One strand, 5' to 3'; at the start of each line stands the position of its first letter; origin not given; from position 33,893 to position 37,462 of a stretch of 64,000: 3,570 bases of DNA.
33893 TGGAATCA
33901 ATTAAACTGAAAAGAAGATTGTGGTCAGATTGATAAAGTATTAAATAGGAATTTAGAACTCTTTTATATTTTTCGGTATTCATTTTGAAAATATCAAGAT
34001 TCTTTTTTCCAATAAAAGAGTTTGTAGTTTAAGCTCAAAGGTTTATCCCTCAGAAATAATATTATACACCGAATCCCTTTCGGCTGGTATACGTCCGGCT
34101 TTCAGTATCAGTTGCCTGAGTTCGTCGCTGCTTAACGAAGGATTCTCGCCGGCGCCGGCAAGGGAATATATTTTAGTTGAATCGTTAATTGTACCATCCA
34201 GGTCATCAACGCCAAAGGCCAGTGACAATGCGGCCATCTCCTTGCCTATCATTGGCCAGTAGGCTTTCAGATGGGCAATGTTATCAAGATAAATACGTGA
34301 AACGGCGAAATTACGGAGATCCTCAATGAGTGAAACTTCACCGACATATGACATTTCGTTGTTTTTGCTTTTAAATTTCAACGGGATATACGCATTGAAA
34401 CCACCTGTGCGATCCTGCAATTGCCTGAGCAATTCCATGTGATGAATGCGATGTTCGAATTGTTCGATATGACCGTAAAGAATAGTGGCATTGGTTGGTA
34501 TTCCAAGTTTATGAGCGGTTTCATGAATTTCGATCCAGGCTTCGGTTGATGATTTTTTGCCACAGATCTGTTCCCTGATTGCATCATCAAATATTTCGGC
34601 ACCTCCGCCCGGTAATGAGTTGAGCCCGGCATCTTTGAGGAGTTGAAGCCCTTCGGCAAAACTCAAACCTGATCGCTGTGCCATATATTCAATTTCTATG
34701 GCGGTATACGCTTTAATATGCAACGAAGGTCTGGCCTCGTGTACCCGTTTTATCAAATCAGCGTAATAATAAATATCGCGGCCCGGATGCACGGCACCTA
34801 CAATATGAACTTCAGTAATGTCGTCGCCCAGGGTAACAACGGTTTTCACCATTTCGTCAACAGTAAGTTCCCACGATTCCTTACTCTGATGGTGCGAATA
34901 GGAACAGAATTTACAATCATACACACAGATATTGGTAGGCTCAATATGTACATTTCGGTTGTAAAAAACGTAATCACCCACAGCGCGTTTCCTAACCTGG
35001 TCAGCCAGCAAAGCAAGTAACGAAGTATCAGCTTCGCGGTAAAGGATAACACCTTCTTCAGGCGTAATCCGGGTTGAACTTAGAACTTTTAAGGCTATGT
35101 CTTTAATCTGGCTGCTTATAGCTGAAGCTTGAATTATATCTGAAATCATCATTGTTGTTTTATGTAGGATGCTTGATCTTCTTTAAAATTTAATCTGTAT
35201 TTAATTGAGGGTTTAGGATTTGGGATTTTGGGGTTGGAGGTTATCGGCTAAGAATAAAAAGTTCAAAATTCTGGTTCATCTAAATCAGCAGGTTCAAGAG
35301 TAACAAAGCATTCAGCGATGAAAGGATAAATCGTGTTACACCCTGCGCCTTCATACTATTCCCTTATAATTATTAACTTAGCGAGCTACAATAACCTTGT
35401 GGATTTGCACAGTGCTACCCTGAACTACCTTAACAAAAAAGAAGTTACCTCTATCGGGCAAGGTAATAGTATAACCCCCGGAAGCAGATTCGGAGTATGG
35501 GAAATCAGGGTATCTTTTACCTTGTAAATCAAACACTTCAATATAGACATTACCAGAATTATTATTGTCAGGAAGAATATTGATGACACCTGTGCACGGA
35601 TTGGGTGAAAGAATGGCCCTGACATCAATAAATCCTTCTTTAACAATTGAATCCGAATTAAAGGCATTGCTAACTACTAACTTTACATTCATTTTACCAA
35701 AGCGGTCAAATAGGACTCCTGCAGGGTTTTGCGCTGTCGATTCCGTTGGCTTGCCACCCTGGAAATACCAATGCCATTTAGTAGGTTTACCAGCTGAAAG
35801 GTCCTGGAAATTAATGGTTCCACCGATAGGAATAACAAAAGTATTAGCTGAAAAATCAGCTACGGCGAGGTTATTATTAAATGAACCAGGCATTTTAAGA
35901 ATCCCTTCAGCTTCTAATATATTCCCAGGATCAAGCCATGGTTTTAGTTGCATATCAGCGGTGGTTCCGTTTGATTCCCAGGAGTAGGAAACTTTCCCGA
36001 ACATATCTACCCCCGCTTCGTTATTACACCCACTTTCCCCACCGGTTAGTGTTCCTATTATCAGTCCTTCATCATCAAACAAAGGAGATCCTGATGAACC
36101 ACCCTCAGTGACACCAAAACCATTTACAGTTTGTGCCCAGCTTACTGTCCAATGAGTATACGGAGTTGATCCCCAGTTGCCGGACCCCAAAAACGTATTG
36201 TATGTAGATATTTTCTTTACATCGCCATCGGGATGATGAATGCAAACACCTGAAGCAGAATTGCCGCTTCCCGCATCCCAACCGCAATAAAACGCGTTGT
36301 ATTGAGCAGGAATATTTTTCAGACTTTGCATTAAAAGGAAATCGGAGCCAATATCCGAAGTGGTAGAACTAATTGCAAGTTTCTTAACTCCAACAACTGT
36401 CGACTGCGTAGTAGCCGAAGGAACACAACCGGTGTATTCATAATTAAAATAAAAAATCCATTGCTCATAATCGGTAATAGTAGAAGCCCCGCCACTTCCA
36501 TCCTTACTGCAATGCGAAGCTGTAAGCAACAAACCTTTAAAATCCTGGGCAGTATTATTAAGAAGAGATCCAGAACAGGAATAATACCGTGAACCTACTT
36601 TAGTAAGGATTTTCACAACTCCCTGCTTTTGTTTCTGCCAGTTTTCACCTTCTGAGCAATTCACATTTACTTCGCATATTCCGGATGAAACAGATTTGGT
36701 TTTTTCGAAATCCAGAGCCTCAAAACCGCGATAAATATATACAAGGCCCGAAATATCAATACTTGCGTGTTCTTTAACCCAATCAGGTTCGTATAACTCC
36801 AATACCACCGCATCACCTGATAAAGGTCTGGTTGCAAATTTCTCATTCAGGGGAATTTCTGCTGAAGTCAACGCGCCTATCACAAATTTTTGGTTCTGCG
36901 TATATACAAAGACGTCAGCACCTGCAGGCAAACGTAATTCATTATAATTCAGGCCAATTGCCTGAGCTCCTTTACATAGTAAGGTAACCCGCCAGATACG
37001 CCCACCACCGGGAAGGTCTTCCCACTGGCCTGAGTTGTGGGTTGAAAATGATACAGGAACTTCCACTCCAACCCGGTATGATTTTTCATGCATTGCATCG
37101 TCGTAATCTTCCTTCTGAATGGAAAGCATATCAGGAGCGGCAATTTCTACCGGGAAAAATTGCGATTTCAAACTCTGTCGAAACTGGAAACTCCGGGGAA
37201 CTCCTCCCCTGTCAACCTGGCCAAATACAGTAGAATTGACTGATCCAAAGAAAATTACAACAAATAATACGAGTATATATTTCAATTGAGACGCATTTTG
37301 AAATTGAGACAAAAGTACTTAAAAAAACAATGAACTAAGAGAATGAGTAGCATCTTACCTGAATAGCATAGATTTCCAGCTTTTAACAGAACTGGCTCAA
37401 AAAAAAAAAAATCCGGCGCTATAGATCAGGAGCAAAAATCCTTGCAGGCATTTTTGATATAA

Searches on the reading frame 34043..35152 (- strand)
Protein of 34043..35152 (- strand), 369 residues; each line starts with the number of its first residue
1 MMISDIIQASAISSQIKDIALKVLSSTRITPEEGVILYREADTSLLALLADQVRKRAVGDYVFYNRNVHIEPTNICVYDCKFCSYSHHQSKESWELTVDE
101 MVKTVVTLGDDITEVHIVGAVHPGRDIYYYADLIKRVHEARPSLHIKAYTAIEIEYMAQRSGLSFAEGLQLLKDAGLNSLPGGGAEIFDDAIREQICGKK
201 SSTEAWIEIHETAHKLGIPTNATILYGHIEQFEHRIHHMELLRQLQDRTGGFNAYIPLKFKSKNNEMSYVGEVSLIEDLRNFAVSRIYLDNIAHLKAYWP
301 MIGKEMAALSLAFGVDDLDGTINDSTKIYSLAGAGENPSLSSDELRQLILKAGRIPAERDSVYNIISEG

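Call 55: search_protein_families(library=pfam, max_evalue=0.0001, proteins=[window:34043-35152:-])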
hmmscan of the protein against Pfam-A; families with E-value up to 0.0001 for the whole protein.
window:34043-35152:- (369 aa): 2 families
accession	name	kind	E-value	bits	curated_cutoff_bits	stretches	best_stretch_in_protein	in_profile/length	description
PF04055.27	Radical_SAM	-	1.2e-19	71.6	29.5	1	70-242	1-166/166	Radical SAM superfamily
PF19288.4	CofH_C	-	1.1e-12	48.3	27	1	251-365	3-118/125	CofH/MqnC C-terminal region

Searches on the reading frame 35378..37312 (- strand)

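Call 55: search_protein_families(library=pfam, max_evalue=0.0001, proteins=[window:35378-37312:-])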
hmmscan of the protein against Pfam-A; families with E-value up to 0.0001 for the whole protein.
window:35378-37312:- (644 aa): 1 family
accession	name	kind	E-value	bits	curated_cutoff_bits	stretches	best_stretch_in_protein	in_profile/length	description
PF00801.26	PKD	-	4.3e-05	23.9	23.5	0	488-554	5-72/80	PKD domain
